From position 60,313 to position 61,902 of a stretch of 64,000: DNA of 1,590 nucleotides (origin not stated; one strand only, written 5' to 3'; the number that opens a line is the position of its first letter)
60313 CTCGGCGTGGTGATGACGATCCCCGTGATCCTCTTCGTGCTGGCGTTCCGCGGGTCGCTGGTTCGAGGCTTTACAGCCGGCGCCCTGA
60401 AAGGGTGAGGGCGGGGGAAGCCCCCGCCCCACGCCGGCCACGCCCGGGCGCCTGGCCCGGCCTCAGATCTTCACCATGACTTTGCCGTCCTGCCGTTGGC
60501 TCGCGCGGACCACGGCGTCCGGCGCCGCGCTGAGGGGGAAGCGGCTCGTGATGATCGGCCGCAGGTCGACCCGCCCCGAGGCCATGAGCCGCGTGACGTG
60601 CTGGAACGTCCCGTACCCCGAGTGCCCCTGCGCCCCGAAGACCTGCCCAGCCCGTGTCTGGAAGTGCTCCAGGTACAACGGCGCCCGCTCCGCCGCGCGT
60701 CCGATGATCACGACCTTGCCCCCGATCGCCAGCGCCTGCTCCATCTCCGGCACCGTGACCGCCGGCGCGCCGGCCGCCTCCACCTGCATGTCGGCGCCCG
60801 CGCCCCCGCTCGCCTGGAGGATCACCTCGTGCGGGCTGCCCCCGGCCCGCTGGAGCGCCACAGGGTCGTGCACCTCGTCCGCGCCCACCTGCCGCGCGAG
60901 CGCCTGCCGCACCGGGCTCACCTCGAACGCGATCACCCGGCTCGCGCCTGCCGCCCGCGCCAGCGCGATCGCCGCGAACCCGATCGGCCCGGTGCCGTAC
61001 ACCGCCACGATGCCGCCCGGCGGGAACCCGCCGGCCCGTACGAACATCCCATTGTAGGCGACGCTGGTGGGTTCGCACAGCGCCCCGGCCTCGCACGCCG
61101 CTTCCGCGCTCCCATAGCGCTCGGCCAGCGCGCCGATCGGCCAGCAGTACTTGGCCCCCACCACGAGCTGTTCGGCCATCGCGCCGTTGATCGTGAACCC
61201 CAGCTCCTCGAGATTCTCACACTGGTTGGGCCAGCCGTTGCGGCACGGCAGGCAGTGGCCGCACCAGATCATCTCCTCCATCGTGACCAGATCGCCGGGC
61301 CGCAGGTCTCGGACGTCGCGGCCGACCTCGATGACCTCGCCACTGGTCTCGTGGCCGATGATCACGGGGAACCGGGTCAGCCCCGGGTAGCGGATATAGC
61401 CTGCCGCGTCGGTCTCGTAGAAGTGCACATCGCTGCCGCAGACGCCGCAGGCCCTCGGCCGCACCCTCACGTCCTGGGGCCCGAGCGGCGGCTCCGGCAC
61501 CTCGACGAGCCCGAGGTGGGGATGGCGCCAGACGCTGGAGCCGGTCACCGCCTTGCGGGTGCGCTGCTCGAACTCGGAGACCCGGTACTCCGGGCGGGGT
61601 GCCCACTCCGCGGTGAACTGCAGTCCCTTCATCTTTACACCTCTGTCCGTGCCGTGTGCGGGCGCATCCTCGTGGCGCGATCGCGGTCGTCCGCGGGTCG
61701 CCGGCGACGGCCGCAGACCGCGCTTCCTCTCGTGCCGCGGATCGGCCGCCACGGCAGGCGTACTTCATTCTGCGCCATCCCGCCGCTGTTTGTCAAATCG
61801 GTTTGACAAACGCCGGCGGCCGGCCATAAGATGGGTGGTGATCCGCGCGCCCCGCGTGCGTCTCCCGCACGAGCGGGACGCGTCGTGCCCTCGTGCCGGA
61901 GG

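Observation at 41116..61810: Three copies of a 20-bp operator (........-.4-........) define a dispersed LacI-type regulon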

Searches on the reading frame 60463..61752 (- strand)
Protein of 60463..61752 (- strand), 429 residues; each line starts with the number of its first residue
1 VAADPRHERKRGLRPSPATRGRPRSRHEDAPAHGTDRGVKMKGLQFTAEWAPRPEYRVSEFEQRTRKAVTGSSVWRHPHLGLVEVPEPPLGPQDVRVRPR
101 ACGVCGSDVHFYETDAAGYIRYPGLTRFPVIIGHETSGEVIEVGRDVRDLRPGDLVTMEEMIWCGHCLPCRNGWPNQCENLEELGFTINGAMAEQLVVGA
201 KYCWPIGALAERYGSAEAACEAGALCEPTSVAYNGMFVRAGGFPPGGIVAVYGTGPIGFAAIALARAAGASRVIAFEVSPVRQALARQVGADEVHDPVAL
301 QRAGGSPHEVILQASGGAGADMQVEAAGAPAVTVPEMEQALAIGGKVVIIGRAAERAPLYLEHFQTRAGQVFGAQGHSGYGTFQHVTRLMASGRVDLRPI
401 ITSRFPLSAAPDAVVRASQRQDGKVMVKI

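Call 10: search_protein_families(library=pfam, proteins=[window:60463-61752:-])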
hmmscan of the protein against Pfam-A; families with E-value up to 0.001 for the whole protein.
window:60463-61752:- (429 aa): 3 families
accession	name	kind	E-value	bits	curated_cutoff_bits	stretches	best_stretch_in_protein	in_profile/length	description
PF08240.17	ADH_N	-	2.8e-26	92.2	23.5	1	91-206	1-102/104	Alcohol dehydrogenase GroES-like domain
PF00107.32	ADH_zinc_N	-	2.2e-17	63.7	31.8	1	256-391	1-128/129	Zinc-binding dehydrogenase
PF13602.12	ADH_zinc_N_2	-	2.2e-06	29.1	27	1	290-425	2-132/134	Zinc-binding dehydrogenase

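Call 51: search_protein_families(library=ncbifam, proteins=[window:60463-61632:-])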
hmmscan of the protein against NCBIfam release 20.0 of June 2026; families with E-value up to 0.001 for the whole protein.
window:60463-61632:- (389 aa): 22 families
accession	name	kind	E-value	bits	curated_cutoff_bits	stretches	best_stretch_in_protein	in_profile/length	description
NF041097.1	keto_inos_dh_IolM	equivalog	1.1e-161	537.8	450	1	1-388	1-388/389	scyllo-inosose 3-dehydrogenase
TIGR00692.1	tdh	equivalog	3.7e-55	187.3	458.35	1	42-387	13-338/340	L-threonine 3-dehydrogenase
NF003808.0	PRK05396.1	equivalog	9e-55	185.9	380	1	40-388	13-339/341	L-threonine 3-dehydrogenase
NF007489.0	PRK10083.1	equivalog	3e-33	115.2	376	1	39-386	11-334/339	Zn-dependent oxidoreductase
TIGR03451.1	mycoS_dep_FDH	equivalog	6.6e-30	104.1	512.9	1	43-376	19-345/358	S-(hydroxymethyl)mycothiol dehydrogenase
NF007375.0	PRK09880.1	equivalog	1.4e-29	103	469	1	54-386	29-340/344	L-idonate 5-dehydrogenase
NF006940.0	PRK09422.1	equivalog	3e-29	102.1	344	1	43-319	15-268/338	alcohol dehydrogenase AdhP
TIGR03366.1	HpnZ_proposed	hypoth_equivalog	4.8e-29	101.6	328.1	1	50-318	3-260/315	putative phosphonate catabolism associated alcohol dehydrogenase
TIGR03989.1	Rxyl_3153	subfamily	6.8e-27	94.7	440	2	52-140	26-107/370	NDMA-dependent alcohol dehydrogenase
NF007642.0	PRK10309.1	equivalog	3.4e-26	92.3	550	1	47-259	19-214/347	galactitol-1-phosphate 5-dehydrogenase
TIGR02818.1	adh_III_F_hyde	equivalog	1.4e-25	90.2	543.95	2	205-374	185-353/368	S-(hydroxymethyl)glutathione dehydrogenase/class III alcohol dehydrogenase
NF010344.0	PRK13771.1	subfamily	1.4e-25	90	349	1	41-389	14-333/334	putative alcohol dehydrogenase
NF047908.1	AldhRedAhr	equivalog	1.9e-24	86.2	470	1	40-377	16-322/335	NADPH-dependent aldehyde reductase Ahr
TIGR03201.1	dearomat_had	equivalog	5.3e-22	78.4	338.65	1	45-373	16-332/349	6-hydroxycyclohex-1-ene-1-carbonyl-CoA dehydrogenase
NF041172.1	AcrlCoa_red_Thmprot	equivalog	1.5e-19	70.1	500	1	42-388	15-333/334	acryloyl-CoA reductase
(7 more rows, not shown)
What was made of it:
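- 60463..61632 (-): Zn-dependent dehydrogenase that passes the NCBIfam equivalog model for IolM, scyllo-inosose 3-dehydrogenase. Call 51 (537.8 bits, cutoff 450, full length).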

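Call 66: find_homologous_proteins(query=window:60463-61632:-, max_evalue=1e-100)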
Query window:60463-61632:- (389 aa): 1735 proteins with E <= 1e-100 among 8000 candidates; the best 120 are listed.
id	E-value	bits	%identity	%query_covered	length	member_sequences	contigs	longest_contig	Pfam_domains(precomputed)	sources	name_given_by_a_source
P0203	2.7e-229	779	88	100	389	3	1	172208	PF00107.33,PF08240.18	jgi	jgi:scyllo-inosose 3-dehydrogenase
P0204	2.6e-226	769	87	100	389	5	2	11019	PF00107.33,PF13602.13,PF08240.18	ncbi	-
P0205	6.1e-225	765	85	100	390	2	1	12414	PF00107.33,PF13602.13,PF08240.18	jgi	jgi:threonine dehydrogenase-like Zn-dependent dehydrogenase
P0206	2.3e-224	763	85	100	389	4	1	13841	PF00107.33,PF13602.13,PF08240.18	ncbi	-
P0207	3.8e-224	762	86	100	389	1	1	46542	PF00107.33,PF13602.13,PF08240.18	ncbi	-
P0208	4.4e-224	762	86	100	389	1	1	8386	PF00107.33,PF13602.13,PF08240.18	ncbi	-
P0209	5.8e-224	762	86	100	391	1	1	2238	PF00107.33,PF08240.18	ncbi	-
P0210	7.3e-224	761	86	100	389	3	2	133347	PF00107.33,PF13602.13,PF08240.18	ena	-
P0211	2.3e-222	756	85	100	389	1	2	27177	PF00107.33,PF13602.13,PF08240.18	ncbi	-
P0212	1.4e-221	754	85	100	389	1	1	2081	PF00107.33,PF13602.13,PF08240.18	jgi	-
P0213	5.1e-220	749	84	100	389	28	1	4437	PF00107.33,PF13602.13,PF08240.18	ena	-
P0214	2.6e-219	746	85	100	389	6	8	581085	PF00107.33,PF13602.13,PF08240.18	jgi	jgi:threonine dehydrogenase-like Zn-dependent dehydrogenase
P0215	3.1e-219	746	83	100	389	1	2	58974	PF00107.33,PF13602.13,PF08240.18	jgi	jgi:threonine dehydrogenase-like Zn-dependent dehydrogenase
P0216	8.7e-219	745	84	99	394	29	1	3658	PF00107.33,PF13602.13,PF08240.18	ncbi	ncbi:MAG TPA: scyllo-inosose 3-dehydrogenase [bacterium]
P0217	2.8e-218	743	84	100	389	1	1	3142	PF00107.33,PF08240.18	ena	-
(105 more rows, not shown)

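Call 67: find_encoding_contigs(protein=P0203, flank=8000, max_places=2)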
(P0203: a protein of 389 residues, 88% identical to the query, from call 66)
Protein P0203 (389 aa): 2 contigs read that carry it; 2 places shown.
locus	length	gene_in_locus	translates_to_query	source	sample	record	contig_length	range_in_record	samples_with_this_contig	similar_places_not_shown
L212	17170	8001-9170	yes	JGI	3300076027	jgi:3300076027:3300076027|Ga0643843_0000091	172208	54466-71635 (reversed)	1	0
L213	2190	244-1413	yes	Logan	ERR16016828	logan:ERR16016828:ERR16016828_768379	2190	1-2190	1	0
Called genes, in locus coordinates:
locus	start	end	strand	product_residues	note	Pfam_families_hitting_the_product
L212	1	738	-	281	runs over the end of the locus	PF00459:Inositol_P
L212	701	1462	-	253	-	PF03009:GDPD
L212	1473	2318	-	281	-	PF00528:BPD_transp_1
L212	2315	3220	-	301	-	PF00528:BPD_transp_1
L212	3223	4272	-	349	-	PF00005:ABC_tran, PF13304:AAA_21 (weak), PF08402:TOBE_2 (weak)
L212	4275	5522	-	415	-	PF01547:SBP_bac_1, PF13416:SBP_bac_8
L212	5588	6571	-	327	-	PF01408:GFO_IDH_MocA, PF22725:GFO_IDH_MocA_C3, PF02894:GFO_IDH_MocA_C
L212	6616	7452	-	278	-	PF02633:Creatininase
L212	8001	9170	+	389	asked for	PF08240:ADH_N, PF00107:ADH_zinc_N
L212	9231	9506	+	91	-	PF07045:DUF1330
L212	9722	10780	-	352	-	-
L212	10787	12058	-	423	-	-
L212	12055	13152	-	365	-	PF13560:HTH_31 (weak)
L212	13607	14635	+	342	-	PF00356:LacI, PF00532:Peripla_BP_1, PF13407:Peripla_BP_4, PF13377:Peripla_BP_3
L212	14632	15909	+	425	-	PF00155:Aminotran_1_2, PF01041:DegT_DnrJ_EryC1, PF01053:Cys_Met_Meta_PP (weak)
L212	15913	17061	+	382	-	PF01408:GFO_IDH_MocA, PF03447:NAD_binding_3 (faint), PF22725:GFO_IDH_MocA_C3, PF02894:GFO_IDH_MocA_C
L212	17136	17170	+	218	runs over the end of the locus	PF01596:Methyltransf_3, PF13578:Methyltransf_24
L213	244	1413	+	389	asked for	PF08240:ADH_N, PF00107:ADH_zinc_N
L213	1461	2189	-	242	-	?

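Call 68: find_encoding_contigs(protein=P0210, flank=8000, max_places=2)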
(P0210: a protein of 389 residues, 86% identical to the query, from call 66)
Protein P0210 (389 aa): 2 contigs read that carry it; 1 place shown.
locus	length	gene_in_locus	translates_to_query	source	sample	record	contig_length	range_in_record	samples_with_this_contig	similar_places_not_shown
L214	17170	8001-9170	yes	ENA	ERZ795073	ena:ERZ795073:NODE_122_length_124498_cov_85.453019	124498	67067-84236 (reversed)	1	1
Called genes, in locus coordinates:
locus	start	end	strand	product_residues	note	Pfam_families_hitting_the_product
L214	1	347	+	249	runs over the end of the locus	PF00106:adh_short, PF08659:KR, PF13561:adh_short_C2, PF23441:SDR (faint)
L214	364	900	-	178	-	PF02417:Chromate_transp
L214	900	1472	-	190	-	PF02417:Chromate_transp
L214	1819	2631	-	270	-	PF04951:Peptidase_M55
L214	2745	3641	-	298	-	PF04909:Amidohydro_2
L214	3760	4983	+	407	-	PF24251:DUF7453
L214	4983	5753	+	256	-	PF24481:CT398_CC, PF02591:Zn_ribbon_9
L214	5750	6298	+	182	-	-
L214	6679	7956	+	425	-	PF06545:AllG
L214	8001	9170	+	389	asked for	PF08240:ADH_N, PF00107:ADH_zinc_N, PF13602:ADH_zinc_N_2 (weak)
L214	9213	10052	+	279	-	PF00702:Hydrolase, PF08282:Hydrolase_3, PF12710:HAD (faint), PF05116:S6PP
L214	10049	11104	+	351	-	PF02633:Creatininase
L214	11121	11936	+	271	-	PF01261:AP_endonuc_2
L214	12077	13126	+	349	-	PF13493:DUF4118, PF00512:HisKA, PF02518:HATPase_c, PF13581:HATPase_c_2 (weak)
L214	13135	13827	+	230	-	PF00072:Response_reg, PF00486:Trans_reg_C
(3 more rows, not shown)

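Call 76: find_encoding_contigs(protein=P0204, flank=8000, max_places=3)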
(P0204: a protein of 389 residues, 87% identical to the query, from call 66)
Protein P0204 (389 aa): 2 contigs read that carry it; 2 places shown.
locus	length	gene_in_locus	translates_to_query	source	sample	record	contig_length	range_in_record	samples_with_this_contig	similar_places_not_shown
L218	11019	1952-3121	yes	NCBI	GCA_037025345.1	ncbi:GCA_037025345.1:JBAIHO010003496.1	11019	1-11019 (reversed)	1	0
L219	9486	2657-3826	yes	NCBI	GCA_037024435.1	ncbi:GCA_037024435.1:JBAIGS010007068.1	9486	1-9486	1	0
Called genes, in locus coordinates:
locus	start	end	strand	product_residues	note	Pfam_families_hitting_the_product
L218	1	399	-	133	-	?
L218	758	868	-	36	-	-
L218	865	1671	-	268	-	PF01261:AP_endonuc_2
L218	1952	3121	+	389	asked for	PF08240:ADH_N, PF00107:ADH_zinc_N, PF13602:ADH_zinc_N_2 (weak)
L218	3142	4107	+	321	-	PF02633:Creatininase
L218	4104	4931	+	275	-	PF01261:AP_endonuc_2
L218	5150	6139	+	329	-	PF00389:2-Hacid_dh, PF02826:2-Hacid_dh_C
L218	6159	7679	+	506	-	PF00370:FGGY_N, PF02782:FGGY_C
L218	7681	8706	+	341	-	PF04166:PdxA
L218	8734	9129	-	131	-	PF02656:DUF202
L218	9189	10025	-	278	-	PF00528:BPD_transp_1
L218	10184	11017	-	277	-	?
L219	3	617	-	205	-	?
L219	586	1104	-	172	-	PF04542:Sigma70_r2, PF08281:Sigma70_r4_2, PF04545:Sigma70_r4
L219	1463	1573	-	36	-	-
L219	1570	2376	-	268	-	PF01261:AP_endonuc_2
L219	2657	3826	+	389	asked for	PF08240:ADH_N, PF00107:ADH_zinc_N, PF13602:ADH_zinc_N_2 (weak)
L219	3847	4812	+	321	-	PF02633:Creatininase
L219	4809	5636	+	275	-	PF01261:AP_endonuc_2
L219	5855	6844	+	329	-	PF00389:2-Hacid_dh, PF02826:2-Hacid_dh_C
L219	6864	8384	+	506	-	PF00370:FGGY_N, PF02782:FGGY_C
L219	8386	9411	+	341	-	PF04166:PdxA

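Call 81: search_protein_families(library=ncbifam, proteins=[L218:3142-4107:+, L218:4104-4931:+, L218:865-1671:-, L212:6616-7452:-], max_evalue=1e-10)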
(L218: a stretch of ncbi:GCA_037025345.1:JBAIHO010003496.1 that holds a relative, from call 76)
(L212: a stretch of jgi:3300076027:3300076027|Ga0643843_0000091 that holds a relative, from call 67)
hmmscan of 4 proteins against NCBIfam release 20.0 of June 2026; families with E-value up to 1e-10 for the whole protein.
L218:3142-4107:+ (321 aa): 3 families
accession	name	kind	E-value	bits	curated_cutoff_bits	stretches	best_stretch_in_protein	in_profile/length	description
NF041098.2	diketo_inos_hlase_IolN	equivalog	2.3e-151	503.1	245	1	13-319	1-307/307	3-dehydro-scyllo-inosose hydrolase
TIGR04448.1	creatininase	equivalog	7e-23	81.6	235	1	23-206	1-193/246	creatininase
TIGR03964.1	mycofact_creat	equivalog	6.2e-14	52.1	172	1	25-202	5-162/228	mycofactocin biosynthesis peptidyl-dipeptidase MftE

L218:4104-4931:+ (275 aa): 6 families
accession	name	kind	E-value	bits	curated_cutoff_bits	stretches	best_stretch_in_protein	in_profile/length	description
NF041099.2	keto_glucon_epim_IolO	equivalog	5.1e-89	298.1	300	1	1-267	1-267/269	5-keto-L-gluconate epimerase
NF051856.1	PsicseEpim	equivalog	4.9e-39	134.8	300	1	28-246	23-244/287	D-psicose 3-epimerase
TIGR03234.1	OH-pyruv-isom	equivalog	3.1e-23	82.4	353.45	1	31-248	24-241/254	hydroxypyruvate isomerase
NF007360.0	PRK09856.1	equivalog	6.9e-15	55.3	305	1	88-269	85-272/276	fructoselysine 3-epimerase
NF043033.1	OxoTetrIsom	equivalog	6e-14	52.4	325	1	124-247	111-237/251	2-oxo-tetronate isomerase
NF007444.0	PRK09997.1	equivalog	6e-11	42.3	465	1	33-254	27-248/258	hydroxypyruvate isomerase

L218:865-1671:- (268 aa): 0 families

L212:6616-7452:- (278 aa): 2 families
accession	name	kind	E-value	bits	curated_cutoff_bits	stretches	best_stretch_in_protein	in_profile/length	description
TIGR04448.1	creatininase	equivalog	9.5e-22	77.8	235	1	15-267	6-245/246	creatininase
TIGR03964.1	mycofact_creat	equivalog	8.8e-14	51.6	172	0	22-61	12-51/228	mycofactocin biosynthesis peptidyl-dipeptidase MftE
